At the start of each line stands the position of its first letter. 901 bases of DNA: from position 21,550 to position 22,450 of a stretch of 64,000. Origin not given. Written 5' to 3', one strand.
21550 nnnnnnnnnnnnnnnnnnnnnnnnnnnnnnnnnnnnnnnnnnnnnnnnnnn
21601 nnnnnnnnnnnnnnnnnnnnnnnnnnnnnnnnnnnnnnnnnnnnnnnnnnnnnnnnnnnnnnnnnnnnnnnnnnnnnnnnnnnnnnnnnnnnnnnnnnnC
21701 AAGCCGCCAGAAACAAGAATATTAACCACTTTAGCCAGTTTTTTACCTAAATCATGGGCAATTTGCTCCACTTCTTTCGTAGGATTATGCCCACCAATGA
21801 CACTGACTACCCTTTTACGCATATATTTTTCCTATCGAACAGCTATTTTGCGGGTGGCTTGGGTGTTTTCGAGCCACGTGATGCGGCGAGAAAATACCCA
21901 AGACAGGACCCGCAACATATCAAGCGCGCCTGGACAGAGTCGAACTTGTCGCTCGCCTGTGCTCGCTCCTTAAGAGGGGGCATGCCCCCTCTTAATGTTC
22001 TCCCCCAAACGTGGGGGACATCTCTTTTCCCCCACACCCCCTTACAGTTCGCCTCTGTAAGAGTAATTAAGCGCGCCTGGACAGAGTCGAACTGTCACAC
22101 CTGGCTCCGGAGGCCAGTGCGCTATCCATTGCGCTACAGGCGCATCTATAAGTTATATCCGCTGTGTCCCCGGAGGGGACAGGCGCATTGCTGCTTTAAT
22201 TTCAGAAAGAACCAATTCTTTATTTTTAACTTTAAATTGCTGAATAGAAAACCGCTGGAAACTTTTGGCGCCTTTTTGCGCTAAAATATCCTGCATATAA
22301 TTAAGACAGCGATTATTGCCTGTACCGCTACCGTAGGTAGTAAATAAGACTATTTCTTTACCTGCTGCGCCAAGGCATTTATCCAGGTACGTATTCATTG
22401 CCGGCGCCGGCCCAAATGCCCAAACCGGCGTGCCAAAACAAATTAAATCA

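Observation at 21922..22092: tRNA-Arg 3' end directly duplicated around a 123-bp palindrome-rich insert (att-like scar or miniature element)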

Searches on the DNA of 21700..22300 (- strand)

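Call 5: search_rna_families(source=window, start=21700, end=22300, threshold=evalue, max_evalue=10, show_alignments=3)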
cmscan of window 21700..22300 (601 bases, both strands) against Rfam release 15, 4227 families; matches with E-value up to 10: 7.
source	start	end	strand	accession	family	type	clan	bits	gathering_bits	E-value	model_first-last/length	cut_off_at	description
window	22072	22143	-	RF00005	tRNA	Gene; tRNA;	CL00001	65.9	29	3.9e-14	1-71/71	no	tRNA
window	22118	22185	-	RF03432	mir-7331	Gene; miRNA;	-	23.7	100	0.016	1-68/68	no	mir-7331 microRNA precursor family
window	21971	22013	-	RF02029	sraA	Gene; sRNA;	-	18.6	56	3.4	43-86/95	no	sraA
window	22193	22230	+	RF01379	CRISPR-DR66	Gene; CRISPR;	CL00014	15.7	45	8.4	1-37/37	no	CRISPR RNA direct repeat element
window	21944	21989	-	RF02404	P33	Gene; sRNA;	-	12.7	45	6.1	71-124/160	no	Pseudomonas sRNA P33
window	21710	21765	-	RF00521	SAM_alpha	Cis-reg; riboswitch;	-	11.2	36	9.9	1-79/79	no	Alpha-proteobacteria SAM riboswitch aptamer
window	21760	21792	-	RF01768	flavi_FSE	Cis-reg; frameshift_element;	-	11.1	43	9.2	1-62/62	no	ribosomal frameshift site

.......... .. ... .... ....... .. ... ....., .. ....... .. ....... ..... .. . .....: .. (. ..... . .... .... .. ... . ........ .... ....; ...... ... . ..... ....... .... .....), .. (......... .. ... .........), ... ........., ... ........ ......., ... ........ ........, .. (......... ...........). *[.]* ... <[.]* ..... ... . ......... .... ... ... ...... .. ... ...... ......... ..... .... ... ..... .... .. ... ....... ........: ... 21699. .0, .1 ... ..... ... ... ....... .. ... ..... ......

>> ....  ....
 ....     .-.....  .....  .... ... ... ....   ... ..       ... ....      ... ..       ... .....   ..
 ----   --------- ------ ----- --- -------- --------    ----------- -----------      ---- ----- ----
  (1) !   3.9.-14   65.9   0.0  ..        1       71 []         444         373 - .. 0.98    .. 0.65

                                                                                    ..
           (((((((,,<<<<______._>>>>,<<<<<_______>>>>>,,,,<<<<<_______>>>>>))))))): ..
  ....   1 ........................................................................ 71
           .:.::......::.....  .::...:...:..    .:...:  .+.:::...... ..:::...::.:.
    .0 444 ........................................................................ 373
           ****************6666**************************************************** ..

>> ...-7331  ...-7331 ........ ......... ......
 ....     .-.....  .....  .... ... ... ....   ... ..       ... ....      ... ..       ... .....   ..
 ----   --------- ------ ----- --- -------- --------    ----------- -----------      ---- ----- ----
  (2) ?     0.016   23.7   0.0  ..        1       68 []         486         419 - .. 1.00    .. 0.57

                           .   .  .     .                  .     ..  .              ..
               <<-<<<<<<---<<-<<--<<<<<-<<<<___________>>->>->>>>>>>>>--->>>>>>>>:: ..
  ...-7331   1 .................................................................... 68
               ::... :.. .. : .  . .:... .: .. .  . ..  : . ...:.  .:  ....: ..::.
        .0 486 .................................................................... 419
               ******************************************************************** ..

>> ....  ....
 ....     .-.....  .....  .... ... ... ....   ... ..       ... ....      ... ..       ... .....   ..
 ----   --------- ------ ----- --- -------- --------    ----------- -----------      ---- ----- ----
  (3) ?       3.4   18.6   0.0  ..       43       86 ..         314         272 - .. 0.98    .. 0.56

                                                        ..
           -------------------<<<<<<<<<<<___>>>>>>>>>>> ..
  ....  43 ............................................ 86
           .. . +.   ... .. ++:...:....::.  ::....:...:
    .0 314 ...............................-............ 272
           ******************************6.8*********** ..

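Call 33: build_rna_model(alignment_id=A2)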
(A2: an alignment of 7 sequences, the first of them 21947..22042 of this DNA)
Model R1 built from alignment A2 (7 sequences, 133 columns); structure: RNAalifold consensus.
model positions 118; base pairs 23; branch points 1; effective number of sequences 2; information 0.589 bits per position. Calibrated on 0.2 Mb of random sequence (short: E-values are rough).
structure used (alignment columns):
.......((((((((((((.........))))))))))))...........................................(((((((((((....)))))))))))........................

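Call 34: search_with_rna_model(model_id=R1, sources=[window, L001, L002, L003, L004, L005, L006, L007, L008, L009, L010, L011, L012, L013, L014, L015, L016, L017, L018, L019, L020, L021, L022, L023, L024, L025, L026, L027, L028, L029, L030, L031, L032, L033, L034, L035, L036, L037, L038, L039, L040, L041, L042, L043, L044, L045, L046, L047, L048, L049, L050, L051, L052, L053, L054, L055, L056, L057, L058, L059, L060, L061, L062, L063, L064, L065, L066, L067, L068, L069, L070, L071, L072, L073, L074, L075, L076, L077, L078, L079, L080, L081, L082], max_evalue=1)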
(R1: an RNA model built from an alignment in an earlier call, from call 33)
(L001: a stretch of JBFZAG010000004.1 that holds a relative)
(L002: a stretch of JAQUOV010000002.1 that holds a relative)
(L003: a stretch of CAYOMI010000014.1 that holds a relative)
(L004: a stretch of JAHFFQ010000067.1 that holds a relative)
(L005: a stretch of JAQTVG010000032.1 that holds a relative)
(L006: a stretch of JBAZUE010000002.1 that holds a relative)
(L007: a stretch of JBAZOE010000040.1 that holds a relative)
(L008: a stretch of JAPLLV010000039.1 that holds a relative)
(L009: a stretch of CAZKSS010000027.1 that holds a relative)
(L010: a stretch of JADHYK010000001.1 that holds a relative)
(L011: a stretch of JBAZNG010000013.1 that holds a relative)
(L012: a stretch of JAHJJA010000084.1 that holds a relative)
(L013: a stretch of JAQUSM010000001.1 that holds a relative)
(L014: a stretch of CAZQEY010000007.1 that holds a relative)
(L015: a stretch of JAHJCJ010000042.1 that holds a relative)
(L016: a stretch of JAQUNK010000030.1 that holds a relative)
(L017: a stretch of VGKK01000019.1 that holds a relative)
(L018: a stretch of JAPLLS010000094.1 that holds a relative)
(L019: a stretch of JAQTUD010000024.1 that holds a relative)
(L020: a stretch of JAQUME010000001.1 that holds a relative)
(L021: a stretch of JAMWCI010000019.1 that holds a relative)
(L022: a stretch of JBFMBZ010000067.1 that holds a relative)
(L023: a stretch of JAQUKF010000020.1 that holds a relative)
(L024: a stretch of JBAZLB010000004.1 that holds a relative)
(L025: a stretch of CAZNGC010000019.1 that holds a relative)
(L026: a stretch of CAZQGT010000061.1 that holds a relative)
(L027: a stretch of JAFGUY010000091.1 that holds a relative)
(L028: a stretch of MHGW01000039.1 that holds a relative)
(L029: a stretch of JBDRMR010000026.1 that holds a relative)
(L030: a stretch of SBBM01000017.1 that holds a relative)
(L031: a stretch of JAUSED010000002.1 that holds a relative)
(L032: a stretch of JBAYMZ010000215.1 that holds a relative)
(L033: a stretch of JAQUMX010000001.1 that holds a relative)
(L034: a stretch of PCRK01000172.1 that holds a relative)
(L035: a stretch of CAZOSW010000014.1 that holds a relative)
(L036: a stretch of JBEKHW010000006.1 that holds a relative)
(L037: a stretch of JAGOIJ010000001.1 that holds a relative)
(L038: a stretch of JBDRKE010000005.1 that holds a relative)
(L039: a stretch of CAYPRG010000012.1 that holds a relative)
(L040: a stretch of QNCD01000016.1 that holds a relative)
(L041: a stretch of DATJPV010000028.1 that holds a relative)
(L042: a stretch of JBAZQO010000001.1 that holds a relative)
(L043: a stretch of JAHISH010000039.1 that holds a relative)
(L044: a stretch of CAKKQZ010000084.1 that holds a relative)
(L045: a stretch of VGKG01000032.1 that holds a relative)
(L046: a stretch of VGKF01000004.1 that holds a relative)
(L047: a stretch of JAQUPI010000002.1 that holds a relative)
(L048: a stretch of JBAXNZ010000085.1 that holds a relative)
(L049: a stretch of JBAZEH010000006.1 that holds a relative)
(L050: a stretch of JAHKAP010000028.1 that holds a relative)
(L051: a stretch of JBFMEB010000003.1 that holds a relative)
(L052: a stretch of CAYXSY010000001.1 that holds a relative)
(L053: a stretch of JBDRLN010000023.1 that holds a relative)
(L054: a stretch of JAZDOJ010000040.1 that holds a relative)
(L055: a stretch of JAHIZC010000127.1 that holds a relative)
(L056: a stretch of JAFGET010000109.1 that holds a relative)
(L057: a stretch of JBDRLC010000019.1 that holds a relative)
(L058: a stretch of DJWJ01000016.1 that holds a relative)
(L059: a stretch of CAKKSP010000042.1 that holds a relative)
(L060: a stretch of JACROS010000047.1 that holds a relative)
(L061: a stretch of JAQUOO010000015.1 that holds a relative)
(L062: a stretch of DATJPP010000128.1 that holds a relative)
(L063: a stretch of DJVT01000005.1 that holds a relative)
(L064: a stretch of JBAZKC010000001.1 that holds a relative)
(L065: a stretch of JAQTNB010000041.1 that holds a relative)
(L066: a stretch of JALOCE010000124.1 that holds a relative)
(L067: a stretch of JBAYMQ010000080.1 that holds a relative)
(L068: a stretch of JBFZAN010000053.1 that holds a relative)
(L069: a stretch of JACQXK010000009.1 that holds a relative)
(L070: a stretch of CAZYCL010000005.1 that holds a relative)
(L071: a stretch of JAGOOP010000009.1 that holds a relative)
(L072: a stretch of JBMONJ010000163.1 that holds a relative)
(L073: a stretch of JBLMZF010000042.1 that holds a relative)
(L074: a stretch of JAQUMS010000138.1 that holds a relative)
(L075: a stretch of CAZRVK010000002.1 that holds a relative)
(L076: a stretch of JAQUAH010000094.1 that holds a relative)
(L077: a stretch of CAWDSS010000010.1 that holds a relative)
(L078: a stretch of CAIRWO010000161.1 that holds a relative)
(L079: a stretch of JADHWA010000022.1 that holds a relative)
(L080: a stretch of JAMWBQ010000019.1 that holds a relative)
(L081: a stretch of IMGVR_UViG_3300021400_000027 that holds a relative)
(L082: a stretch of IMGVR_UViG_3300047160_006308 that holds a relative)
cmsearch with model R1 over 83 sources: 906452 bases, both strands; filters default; matches with E-value up to 1: 14.
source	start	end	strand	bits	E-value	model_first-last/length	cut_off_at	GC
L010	5844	5968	+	120.5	6.5e-30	1-118/118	no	0.55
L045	2162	2289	+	104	2.1e-25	1-118/118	no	0.54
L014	5240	5363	+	100.6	1.7e-24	1-118/118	no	0.58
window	21947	22044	-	98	8.6e-24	1-118/118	no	0.59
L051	5760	5878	+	95.8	3.5e-23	1-118/118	no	0.58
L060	5818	5913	+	92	3.7e-22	1-118/118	no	0.6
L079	3366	3469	+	72.9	5.8e-17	1-118/118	no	0.62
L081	3195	3307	+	39.1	9.3e-08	1-118/118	no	0.48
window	21970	21995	+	19.5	0.02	71-96/118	no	0.54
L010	5853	5873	-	17.3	0.081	10-31/118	no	0.57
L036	5938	6025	+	15.5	0.25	1-118/118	no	0.45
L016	1860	1977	+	14.8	0.39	1-118/118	no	0.47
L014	5249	5269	-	14.7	0.42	10-31/118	no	0.67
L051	5769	5790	-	14.3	0.52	10-31/118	no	0.5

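Call 48: search_with_rna_model(model_id=R1, sources=[window, L010, L014, L045, L051, L060, L079, L084, L085, L086, L087, L088, L089, L090, L091, L092, L093, L094, L095, L096, L097, L098, L099, L100, L101, L102, L103, L104, L105, L106, L107, L108, L109, L110, L111, L112, L113, L114, L115, L116, L117, L118, L119, L120, L121, L122, L123, L124, L125, L126, L127, L128, L129, L130, L131, L132, L133, L134, L135, L136, L137, L138, L139, L140, L141, L142, L143, L144, L145, L146, L147, L148, L149, L150, L151, L152, L153, L154, L155, L156, L157, L158], max_evalue=0.001, make_alignment=true)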
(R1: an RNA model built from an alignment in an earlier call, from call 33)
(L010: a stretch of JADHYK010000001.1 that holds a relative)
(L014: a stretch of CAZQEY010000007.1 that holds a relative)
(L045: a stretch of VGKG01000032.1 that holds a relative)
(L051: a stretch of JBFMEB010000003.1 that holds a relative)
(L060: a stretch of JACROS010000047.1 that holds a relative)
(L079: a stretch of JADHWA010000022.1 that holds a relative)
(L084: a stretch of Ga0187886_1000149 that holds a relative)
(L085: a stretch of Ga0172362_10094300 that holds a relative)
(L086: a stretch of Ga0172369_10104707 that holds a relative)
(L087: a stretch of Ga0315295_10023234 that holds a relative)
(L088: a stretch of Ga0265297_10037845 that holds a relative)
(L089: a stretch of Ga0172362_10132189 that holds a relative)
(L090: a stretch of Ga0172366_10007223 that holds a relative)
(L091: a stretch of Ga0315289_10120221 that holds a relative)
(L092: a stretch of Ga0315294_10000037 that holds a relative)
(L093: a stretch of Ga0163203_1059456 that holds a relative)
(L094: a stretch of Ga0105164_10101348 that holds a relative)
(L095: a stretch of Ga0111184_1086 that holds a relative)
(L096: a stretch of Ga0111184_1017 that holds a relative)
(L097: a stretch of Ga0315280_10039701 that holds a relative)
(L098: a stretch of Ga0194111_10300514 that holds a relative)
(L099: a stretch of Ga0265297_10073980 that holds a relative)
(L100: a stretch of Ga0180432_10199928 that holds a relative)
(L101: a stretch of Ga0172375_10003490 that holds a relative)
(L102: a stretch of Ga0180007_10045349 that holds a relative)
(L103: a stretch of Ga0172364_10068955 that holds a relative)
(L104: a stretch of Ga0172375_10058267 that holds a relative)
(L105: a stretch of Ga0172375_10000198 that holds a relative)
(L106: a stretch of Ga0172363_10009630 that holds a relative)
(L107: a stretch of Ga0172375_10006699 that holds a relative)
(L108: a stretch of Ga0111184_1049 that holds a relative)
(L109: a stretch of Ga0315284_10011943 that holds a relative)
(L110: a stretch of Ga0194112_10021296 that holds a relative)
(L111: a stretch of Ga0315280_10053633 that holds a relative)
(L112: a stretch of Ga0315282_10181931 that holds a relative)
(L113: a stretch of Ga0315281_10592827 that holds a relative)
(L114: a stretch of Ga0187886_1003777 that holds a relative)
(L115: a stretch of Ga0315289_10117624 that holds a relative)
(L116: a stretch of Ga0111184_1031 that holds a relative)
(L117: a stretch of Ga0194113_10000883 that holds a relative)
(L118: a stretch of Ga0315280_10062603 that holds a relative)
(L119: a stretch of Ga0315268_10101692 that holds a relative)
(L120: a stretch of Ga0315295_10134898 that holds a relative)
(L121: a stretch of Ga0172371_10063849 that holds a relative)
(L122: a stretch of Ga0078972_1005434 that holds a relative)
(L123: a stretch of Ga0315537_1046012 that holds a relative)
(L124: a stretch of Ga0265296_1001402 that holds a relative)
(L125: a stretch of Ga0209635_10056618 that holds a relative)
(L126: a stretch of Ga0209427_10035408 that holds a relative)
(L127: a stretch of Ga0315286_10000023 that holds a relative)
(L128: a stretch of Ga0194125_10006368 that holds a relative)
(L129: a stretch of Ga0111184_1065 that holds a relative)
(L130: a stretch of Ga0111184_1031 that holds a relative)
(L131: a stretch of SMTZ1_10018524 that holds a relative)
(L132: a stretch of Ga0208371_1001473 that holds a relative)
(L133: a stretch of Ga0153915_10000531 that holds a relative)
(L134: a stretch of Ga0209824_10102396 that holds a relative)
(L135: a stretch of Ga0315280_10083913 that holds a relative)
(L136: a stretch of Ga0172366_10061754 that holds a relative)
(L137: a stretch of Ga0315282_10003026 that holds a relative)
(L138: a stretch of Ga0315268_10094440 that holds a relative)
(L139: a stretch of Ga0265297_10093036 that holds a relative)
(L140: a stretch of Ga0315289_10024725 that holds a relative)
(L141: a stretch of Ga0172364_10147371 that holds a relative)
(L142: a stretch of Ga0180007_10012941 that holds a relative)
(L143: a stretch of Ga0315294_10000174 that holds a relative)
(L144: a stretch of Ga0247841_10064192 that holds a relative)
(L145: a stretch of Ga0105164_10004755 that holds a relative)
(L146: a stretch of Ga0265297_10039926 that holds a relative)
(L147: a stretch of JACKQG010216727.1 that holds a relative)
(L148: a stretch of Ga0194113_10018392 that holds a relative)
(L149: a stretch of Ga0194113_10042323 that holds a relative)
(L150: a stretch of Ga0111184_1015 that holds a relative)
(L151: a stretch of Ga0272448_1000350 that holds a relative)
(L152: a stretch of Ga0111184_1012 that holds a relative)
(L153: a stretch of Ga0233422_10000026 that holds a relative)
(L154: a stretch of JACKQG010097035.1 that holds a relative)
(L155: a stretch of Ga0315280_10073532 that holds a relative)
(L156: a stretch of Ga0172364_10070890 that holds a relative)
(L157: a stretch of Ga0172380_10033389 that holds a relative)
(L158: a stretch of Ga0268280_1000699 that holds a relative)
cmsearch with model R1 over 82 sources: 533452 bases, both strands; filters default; matches with E-value up to 0.001: 84.
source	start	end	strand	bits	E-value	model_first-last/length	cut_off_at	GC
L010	5844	5968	+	120.5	3.9e-30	1-118/118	no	0.55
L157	2738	2863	+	117.7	2.2e-29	1-118/118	no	0.51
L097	2698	2827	-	116.9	3.7e-29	1-118/118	no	0.53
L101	2054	2158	+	107.4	1.4e-26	1-118/118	no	0.65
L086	699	803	-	106.7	2.2e-26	1-118/118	no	0.63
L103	2011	2142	+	106.3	2.8e-26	1-118/118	no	0.57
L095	8054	8150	+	104.9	7e-26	1-118/118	no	0.6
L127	873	999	+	104.4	9.3e-26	1-118/118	no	0.56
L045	2162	2289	+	104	1.2e-25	1-118/118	no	0.54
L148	2162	2289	+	104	1.2e-25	1-118/118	no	0.54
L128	1198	1325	+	104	1.2e-25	1-118/118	no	0.54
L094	445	574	+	102.6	2.8e-25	1-118/118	no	0.55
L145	1624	1720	-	102.4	3.2e-25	1-118/118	no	0.6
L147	99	195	+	102.4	3.3e-25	1-118/118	no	0.6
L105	4400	4504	-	102.1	3.9e-25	1-118/118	no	0.66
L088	197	318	+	101.4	6e-25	1-118/118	no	0.6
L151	8675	8787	-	100.9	8.5e-25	1-118/118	no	0.56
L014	5240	5363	+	100.6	9.9e-25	1-118/118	no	0.58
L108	7204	7300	+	100.3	1.2e-24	1-118/118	no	0.6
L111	3133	3259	-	100.1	1.3e-24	1-118/118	no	0.53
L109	403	530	-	99.9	1.5e-24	1-118/118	no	0.51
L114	7907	8028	-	99.3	2.2e-24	1-118/118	no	0.55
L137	854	976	+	98.4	3.9e-24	1-118/118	no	0.54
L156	47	144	+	98.2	4.4e-24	1-118/118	no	0.59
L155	790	888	+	98.1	4.8e-24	1-118/118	no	0.6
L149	1025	1145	-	97.7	6.3e-24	1-118/118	no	0.59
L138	1669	1766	+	97.2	8.5e-24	1-118/118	no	0.6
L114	8190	8315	-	96.9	1e-23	1-118/118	no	0.52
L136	1266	1363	-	96.8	1.1e-23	1-118/118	no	0.6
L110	585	711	+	95.9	2e-23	1-118/118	no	0.51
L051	5760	5878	+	95.8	2e-23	1-118/118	no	0.58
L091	44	177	-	95.8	2e-23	1-118/118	no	0.52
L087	3545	3642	-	95.4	2.7e-23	1-118/118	no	0.61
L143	5674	5771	-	95.4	2.7e-23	1-118/118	no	0.61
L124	6032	6158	+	94.8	3.7e-23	1-118/118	no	0.46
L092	9195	9292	+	94.3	5.1e-23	1-118/118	no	0.6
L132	4245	4340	-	94.2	5.4e-23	1-118/118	no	0.59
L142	124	241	-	94.1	6e-23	1-118/118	no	0.56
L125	2046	2167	-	93.7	7.7e-23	1-118/118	no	0.55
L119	512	609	+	93.4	9.3e-23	1-118/118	no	0.58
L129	11485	11606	+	93.3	1e-22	1-118/118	no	0.54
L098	799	903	+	92.6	1.5e-22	1-118/118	no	0.62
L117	386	483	+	92.2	1.9e-22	1-118/118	no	0.57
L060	5818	5913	+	92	2.2e-22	1-118/118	no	0.6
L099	1633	1756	-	91.6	2.8e-22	1-118/118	no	0.56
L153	647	740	+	90.1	7e-22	1-118/118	no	0.62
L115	185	305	+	90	7.8e-22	1-118/118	no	0.56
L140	1843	1939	+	89.9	8.4e-22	1-118/118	no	0.54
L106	2277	2405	+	89.5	1.1e-21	1-118/118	no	0.53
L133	6828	6951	-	89.5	1.1e-21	1-118/118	no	0.56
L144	451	568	+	89.3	1.2e-21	1-118/118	no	0.6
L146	4153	4277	-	88.1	2.5e-21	1-118/118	no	0.6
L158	550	664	+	87.2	4.5e-21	1-118/118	no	0.59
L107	4346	4455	+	85.8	1.1e-20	1-118/118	no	0.52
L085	562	687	-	85.8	1.1e-20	1-118/118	no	0.52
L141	389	514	+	85.8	1.1e-20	1-118/118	no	0.52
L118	708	820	-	85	1.8e-20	1-118/118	no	0.54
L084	879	1004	-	84.7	2.1e-20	1-118/118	no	0.58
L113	1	83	-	81.8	1.3e-19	1-104/118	3'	0.58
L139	299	409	-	80.9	2.2e-19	1-118/118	no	0.61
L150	1093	1221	+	80.4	3.1e-19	1-118/118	no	0.57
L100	1399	1526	+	78.2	1.2e-18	1-118/118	no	0.61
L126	2319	2434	-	76.9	2.8e-18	1-118/118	no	0.53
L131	4829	4944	-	76.9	2.8e-18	1-118/118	no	0.53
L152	92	218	+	76.3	4.1e-18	1-118/118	no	0.59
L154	1914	2009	-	74.9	9.8e-18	31-118/118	5'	0.54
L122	4414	4519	+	74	1.7e-17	6-105/118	no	0.58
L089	493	602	-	73.9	1.9e-17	1-118/118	no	0.57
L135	786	878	+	73.9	1.9e-17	1-118/118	no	0.59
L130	300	410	-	73.7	2.1e-17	1-118/118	no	0.59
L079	3366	3469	+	72.9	3.4e-17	1-118/118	no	0.62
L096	1487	1595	-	72.7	3.8e-17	1-118/118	no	0.57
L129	134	263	+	71.4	9e-17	1-118/118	no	0.58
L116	1054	1164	-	69.8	2.4e-16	1-118/118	no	0.59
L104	123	262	+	67.3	1.2e-15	1-118/118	no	0.56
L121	2321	2460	+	67.3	1.2e-15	1-118/118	no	0.56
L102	2598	2743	+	65.3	4.2e-15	1-118/118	no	0.6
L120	1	111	+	64.8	5.4e-15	18-118/118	5'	0.54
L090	2730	2850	-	64.5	6.7e-15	1-118/118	no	0.54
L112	1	101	+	61.2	5.2e-14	28-118/118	5'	0.53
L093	1021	1121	-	56.9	8e-13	10-118/118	5'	0.65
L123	2326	2420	-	47.9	2.3e-10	33-118/118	5'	0.58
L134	1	51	+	47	3.8e-10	68-118/118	5'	0.57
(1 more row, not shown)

Alignment A3: 84 matches aligned to the model, 183 columns, each read 5' to 3' on its own strand. Consensus structure (alignment columns), stored with it:
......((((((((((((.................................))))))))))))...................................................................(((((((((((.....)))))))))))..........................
